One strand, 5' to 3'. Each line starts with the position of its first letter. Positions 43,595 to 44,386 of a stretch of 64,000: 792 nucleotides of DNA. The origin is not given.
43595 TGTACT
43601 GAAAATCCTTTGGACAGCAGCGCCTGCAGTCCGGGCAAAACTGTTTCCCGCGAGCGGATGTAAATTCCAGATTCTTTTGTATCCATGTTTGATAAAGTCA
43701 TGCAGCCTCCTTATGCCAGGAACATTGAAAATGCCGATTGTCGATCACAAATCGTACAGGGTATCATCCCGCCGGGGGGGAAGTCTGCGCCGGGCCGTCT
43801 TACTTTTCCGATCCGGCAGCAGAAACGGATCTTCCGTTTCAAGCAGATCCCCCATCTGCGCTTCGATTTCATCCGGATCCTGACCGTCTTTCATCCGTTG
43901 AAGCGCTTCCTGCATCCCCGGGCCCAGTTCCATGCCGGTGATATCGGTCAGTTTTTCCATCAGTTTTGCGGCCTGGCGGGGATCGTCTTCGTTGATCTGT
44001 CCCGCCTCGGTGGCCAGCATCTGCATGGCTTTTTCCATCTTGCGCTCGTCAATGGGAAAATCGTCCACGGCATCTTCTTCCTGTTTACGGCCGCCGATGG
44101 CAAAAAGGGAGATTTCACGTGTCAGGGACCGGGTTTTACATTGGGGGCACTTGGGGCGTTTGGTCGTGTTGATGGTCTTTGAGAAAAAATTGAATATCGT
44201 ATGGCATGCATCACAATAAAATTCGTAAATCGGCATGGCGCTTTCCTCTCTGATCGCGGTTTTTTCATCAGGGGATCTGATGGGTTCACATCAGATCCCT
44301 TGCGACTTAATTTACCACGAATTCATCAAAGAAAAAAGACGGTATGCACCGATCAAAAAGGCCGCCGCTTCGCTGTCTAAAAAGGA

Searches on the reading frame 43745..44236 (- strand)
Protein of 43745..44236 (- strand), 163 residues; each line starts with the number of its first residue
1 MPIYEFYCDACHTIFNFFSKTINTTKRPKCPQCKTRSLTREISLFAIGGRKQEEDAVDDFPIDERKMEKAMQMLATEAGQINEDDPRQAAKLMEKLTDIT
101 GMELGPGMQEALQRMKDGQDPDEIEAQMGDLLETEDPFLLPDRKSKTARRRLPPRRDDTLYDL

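Call 3: search_protein_families(library=pfam, proteins=[window:43745-44236:-], max_evalue=0.01)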
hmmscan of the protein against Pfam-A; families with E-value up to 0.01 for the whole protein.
window:43745-44236:- (163 aa): 3 families
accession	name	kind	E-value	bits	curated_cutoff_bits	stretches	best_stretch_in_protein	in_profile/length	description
PF09723.15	Zn_ribbon_8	-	1.6e-10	41.3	34.4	1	1-41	1-40/41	Zinc ribbon domain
PF04810.20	zf-Sec23_Sec24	-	0.00037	20.9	25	1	7-37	3-33/39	Sec23/Sec24 zinc finger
PF11781.13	Zn_ribbon_RRN7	-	0.0042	17.1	27.1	0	6-14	22-30/32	Zinc-finger of RNA-polymerase I-specific TFIIB, Rrn7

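Call 57: search_protein_families(library=ncbifam, proteins=[window:43745-44236:-], max_evalue=0.00001)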
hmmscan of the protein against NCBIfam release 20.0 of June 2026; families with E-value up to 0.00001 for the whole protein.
window:43745-44236:- (163 aa): 1 family
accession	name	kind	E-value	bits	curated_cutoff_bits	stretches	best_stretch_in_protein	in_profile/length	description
TIGR02605.1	CxxC_CxxC_SSSS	subfamily_domain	5e-12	45.7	31.3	1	1-49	1-50/52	FmdB family zinc ribbon protein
